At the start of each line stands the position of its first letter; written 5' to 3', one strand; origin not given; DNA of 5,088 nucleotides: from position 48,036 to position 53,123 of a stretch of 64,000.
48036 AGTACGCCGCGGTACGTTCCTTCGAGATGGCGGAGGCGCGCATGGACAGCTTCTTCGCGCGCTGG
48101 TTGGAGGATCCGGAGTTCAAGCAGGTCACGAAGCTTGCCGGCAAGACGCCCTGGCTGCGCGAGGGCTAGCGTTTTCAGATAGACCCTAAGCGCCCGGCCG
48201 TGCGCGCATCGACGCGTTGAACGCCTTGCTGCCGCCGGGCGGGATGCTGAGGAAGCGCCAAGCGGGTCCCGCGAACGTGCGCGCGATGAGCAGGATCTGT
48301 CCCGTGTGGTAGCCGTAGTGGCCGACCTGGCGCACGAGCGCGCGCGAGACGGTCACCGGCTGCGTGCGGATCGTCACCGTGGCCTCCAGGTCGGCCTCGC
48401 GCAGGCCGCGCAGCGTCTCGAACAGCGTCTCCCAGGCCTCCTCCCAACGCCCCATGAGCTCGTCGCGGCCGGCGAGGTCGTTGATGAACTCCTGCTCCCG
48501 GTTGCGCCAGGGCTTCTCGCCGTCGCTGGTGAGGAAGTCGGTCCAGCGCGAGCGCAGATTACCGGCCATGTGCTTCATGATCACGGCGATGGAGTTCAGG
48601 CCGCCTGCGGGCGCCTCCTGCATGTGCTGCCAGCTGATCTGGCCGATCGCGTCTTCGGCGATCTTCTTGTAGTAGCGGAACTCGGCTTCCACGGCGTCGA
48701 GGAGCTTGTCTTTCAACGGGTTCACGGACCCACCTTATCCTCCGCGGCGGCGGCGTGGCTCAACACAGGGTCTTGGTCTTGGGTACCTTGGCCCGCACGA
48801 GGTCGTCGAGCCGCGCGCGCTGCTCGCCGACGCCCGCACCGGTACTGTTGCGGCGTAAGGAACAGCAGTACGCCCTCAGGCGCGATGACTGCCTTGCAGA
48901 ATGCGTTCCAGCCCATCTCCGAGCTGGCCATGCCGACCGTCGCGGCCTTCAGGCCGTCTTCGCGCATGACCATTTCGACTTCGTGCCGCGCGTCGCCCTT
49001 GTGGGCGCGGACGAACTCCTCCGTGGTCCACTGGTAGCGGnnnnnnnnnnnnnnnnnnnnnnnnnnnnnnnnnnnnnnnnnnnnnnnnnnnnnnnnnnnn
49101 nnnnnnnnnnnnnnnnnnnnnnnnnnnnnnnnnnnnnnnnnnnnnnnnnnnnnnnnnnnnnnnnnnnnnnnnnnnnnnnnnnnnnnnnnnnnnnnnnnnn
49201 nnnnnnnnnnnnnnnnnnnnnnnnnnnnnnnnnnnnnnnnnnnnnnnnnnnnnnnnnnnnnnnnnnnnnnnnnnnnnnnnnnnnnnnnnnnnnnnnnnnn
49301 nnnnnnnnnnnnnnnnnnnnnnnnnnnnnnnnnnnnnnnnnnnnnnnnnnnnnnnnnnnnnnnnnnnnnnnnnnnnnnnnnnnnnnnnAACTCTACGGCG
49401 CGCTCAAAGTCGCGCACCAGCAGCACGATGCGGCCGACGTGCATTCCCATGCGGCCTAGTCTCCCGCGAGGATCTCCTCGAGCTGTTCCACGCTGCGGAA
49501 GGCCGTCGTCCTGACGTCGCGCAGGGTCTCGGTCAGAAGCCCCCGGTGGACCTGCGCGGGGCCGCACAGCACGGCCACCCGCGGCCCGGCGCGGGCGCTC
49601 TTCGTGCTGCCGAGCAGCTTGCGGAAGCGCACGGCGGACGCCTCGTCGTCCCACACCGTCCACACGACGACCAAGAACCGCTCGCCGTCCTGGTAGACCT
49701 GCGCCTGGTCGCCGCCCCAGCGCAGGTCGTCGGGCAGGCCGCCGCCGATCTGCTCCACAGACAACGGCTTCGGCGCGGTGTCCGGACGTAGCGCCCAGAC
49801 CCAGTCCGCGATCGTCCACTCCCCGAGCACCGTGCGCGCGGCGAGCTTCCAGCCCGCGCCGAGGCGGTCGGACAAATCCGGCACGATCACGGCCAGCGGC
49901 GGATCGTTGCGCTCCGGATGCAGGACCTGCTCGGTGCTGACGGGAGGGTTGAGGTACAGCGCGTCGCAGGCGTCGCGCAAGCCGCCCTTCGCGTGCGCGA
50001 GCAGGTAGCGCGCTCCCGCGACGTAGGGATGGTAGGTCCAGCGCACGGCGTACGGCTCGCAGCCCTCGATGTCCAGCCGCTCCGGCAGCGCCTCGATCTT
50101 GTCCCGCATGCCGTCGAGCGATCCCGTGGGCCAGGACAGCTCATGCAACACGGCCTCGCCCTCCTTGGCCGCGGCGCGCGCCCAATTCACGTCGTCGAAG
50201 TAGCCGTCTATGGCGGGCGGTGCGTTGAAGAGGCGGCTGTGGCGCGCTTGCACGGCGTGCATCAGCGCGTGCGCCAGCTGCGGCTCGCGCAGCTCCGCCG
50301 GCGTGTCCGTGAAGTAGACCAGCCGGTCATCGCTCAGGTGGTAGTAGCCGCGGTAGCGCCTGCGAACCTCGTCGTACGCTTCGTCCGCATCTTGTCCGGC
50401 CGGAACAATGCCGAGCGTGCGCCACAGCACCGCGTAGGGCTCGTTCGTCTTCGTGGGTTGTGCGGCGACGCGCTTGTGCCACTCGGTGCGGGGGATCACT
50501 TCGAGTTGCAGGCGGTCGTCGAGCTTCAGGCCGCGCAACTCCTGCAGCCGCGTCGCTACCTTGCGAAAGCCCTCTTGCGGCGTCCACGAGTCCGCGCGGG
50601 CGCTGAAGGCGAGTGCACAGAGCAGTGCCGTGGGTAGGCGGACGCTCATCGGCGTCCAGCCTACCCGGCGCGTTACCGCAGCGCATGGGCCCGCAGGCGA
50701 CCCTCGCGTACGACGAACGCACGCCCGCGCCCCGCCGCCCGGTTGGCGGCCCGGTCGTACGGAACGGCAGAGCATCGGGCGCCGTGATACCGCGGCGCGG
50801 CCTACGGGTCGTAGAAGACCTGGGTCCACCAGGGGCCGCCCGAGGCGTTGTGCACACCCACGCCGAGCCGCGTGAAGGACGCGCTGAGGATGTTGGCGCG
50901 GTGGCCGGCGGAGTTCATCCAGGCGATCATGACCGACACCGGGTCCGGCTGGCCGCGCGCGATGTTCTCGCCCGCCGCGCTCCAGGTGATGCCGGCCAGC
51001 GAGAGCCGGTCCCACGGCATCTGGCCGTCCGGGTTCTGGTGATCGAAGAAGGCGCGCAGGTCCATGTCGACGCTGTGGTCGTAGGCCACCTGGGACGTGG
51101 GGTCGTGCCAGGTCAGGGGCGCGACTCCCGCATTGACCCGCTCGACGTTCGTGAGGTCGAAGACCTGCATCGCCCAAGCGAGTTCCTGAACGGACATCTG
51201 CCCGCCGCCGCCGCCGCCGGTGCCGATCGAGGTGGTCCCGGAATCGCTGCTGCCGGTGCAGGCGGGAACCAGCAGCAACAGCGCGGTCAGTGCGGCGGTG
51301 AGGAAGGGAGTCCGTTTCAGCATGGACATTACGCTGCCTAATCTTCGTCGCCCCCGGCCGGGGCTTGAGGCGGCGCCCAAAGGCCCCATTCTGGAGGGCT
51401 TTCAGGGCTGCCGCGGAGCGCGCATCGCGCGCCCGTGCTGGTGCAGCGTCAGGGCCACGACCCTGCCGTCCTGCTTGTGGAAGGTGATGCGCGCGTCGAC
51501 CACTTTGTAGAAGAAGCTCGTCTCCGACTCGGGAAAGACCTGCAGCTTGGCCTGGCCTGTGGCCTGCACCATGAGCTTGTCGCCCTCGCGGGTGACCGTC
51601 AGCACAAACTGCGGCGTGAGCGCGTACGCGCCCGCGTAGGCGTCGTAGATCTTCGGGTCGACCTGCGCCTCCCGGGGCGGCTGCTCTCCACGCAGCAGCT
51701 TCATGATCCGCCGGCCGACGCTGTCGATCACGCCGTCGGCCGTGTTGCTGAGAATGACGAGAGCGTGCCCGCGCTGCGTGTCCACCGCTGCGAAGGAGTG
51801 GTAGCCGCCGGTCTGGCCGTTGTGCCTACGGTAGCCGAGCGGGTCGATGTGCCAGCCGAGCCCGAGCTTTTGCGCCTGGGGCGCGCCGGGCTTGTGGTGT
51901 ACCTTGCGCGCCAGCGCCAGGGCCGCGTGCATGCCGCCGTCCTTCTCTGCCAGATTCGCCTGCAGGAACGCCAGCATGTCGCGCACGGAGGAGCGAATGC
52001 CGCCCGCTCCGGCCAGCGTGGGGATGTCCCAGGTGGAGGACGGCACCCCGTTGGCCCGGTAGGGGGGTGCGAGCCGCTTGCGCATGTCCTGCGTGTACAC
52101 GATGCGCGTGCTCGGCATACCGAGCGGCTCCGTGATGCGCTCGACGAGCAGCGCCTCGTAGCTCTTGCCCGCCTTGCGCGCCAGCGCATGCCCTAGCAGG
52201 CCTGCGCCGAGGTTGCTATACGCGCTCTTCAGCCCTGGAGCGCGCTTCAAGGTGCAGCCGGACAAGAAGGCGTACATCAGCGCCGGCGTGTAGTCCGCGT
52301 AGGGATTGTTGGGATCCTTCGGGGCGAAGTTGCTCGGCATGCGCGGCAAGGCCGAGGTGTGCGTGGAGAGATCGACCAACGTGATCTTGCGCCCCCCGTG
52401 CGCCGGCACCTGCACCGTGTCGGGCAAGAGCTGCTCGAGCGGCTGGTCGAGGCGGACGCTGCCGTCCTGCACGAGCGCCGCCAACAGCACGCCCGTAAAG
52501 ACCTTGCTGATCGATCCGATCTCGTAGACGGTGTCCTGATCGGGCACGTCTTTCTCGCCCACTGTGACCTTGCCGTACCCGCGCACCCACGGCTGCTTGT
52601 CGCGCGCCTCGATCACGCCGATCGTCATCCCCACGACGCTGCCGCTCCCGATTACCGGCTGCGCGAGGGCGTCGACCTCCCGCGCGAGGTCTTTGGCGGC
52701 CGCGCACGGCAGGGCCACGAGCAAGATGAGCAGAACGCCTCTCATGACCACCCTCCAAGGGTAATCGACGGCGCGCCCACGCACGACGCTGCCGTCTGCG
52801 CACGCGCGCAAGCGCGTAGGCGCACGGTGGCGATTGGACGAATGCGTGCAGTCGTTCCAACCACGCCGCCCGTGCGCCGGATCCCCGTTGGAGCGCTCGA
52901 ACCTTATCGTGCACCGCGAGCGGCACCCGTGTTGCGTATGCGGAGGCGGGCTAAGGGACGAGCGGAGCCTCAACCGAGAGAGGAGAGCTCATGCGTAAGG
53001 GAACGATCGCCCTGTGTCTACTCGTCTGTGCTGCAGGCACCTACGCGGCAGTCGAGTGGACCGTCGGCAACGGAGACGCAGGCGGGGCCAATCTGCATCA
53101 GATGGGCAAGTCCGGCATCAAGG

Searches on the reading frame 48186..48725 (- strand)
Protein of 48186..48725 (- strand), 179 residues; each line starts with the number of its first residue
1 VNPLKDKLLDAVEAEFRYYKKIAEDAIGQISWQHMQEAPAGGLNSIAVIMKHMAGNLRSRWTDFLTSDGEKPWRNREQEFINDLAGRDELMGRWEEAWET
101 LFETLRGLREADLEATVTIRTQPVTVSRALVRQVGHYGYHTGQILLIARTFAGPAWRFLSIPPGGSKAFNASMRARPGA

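Call 18: search_protein_families(library=pfam, proteins=[window:48186-48725:-], max_evalue=0.001)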
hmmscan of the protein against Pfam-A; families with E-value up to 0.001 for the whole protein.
window:48186-48725:- (179 aa): 4 families
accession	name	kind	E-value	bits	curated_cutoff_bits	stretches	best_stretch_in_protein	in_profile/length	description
PF07609.16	DUF1572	-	1.1e-55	188.3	23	1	7-164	5-162/163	Protein of unknown function (DUF1572)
PF12867.12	DinB_2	-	9.2e-10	39.5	24.8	1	33-144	19-128/128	DinB superfamily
PF04978.18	MST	-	4.3e-07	30.9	27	1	33-144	23-140/149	Mycothiol-S-transferase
PF05163.17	DinB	-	0.00011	22.6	23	1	21-149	17-143/165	DinB family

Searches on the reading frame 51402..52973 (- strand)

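Call 18: search_protein_families(library=pfam, proteins=[window:51402-52973:-], max_evalue=0.001)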
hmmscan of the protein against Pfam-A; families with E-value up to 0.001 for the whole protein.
window:51402-52973:- (523 aa): 2 families
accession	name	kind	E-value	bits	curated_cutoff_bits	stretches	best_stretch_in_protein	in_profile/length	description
PF00144.29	Beta-lactamase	-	6.4e-59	200.2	27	1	101-414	2-313/329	Beta-lactamase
PF11954.13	DUF3471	-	1.2e-13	51.8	29.3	1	433-511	2-89/103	Domain of unknown function (DUF3471)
